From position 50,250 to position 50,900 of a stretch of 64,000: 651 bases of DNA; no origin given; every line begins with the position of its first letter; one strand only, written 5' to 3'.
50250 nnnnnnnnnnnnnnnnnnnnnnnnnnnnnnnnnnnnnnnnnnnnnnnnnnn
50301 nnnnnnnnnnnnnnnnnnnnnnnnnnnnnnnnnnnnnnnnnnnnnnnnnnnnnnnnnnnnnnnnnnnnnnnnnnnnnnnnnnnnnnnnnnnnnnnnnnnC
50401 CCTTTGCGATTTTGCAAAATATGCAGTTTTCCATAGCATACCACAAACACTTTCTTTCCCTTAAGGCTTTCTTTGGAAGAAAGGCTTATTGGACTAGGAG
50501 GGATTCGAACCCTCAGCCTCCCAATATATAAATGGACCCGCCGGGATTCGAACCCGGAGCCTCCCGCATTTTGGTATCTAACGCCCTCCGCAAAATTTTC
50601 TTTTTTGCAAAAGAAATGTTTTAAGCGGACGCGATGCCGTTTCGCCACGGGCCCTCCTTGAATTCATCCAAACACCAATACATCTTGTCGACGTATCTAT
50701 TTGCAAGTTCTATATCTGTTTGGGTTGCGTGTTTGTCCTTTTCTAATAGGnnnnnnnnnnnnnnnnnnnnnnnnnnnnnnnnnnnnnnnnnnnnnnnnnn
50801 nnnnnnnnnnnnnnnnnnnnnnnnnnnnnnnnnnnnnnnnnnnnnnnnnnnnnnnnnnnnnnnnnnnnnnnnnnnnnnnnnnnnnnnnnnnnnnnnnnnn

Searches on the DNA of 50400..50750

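Call 16: search_rna_families(source=window, start=50400, end=50750, threshold=evalue, max_evalue=1, show_alignments=3)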
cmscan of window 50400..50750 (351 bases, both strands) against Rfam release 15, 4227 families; matches with E-value up to 1: 3.
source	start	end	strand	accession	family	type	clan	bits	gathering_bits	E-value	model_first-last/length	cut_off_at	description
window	50533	50654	-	RF00005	tRNA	Gene; tRNA;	CL00001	49.6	29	6.9e-10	1-71/71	no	tRNA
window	50498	50514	+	RF04351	Plastid-psbl-rps4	Cis-reg;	-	20.5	68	0.059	9-25/53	no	Plastid-psbl-rps4 3UTR RNA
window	50504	50557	-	RF04321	tmRNA_permuted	Gene;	-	20.4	47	0.026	36-95/213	no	permuted transfer-messenger RNA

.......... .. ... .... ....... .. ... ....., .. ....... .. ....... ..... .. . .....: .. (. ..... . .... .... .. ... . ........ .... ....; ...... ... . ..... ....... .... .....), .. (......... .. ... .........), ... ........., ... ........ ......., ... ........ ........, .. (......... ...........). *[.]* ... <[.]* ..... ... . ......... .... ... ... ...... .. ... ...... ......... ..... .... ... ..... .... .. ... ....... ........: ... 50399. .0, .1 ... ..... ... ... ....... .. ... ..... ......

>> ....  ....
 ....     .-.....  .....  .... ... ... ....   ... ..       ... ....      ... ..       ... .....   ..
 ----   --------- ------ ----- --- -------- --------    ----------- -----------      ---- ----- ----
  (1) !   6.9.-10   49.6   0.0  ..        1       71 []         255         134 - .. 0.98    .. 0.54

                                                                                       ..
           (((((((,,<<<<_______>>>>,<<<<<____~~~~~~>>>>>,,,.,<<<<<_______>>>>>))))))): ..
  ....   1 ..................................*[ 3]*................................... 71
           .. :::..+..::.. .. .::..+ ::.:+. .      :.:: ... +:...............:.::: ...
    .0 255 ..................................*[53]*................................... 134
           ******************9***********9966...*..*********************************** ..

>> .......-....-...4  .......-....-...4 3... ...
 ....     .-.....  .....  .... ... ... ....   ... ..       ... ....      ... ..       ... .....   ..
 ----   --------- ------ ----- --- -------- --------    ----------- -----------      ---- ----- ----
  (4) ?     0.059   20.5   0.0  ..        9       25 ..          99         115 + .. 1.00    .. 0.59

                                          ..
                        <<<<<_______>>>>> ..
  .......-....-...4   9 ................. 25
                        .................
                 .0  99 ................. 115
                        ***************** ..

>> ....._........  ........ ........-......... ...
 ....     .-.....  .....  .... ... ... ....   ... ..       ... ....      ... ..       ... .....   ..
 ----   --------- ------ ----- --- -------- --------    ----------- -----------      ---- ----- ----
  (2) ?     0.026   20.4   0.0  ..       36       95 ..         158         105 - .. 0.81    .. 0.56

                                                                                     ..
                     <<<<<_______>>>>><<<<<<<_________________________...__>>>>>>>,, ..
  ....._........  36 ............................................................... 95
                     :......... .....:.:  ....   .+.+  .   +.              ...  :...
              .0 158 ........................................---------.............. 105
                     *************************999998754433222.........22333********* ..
